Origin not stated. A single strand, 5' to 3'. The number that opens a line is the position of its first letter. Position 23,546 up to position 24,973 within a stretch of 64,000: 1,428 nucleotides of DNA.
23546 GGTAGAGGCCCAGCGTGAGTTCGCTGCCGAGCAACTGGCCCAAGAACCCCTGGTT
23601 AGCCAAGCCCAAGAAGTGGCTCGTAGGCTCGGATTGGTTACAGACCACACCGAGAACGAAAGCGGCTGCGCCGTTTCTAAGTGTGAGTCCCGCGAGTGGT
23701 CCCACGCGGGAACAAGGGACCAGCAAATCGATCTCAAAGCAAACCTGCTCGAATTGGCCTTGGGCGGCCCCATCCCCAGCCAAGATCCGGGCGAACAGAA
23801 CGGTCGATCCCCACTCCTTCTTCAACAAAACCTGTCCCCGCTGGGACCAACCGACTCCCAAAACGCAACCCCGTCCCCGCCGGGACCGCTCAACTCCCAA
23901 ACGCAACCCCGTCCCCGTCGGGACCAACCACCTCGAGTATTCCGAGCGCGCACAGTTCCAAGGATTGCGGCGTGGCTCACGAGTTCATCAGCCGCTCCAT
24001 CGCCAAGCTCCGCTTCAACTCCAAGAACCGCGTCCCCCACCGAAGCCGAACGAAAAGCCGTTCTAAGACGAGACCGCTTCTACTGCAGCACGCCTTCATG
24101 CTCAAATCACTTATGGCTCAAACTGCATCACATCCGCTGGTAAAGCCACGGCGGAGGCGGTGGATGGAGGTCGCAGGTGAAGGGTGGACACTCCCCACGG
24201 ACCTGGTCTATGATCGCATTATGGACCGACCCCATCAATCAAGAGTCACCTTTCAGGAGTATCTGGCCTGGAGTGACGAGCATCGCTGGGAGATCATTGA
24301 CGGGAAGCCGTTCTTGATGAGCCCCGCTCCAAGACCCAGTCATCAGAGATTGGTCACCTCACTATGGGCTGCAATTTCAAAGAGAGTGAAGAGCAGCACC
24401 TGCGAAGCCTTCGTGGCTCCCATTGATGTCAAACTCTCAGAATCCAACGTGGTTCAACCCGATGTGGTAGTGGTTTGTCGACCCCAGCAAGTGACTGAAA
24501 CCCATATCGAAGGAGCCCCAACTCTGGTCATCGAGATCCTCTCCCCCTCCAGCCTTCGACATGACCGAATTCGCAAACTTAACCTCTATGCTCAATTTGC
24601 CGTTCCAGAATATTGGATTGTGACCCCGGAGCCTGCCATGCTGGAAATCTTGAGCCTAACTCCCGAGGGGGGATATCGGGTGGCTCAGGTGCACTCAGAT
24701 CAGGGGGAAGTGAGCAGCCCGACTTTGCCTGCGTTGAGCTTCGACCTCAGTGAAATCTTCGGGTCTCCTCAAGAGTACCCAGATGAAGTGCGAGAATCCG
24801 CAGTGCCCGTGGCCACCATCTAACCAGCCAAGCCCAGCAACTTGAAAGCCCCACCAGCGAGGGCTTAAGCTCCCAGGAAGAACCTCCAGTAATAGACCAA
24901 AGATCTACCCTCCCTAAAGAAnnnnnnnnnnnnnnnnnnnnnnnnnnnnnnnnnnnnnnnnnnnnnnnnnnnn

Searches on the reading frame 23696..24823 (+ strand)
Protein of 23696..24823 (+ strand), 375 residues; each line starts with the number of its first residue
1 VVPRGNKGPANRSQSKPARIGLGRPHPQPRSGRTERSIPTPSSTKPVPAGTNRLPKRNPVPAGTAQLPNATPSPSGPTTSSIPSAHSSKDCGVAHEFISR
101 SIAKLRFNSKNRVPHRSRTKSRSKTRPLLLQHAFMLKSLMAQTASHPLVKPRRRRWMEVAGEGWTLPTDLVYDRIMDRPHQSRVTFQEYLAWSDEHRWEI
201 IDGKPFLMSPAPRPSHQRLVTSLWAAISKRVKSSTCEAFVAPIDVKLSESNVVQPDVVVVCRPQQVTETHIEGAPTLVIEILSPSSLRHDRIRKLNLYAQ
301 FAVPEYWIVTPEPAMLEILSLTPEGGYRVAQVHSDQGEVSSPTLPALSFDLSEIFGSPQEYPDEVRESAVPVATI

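Call 44: search_protein_families(library=pfam, proteins=[window:23696-24823:+], max_evalue=0.00001)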
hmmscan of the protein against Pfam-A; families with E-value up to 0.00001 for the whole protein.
window:23696-24823:+ (375 aa): 1 family
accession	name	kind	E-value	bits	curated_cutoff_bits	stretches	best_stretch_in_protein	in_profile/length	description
PF05685.18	Uma2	-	2.4e-35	122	27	1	186-351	1-171/172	Putative restriction endonuclease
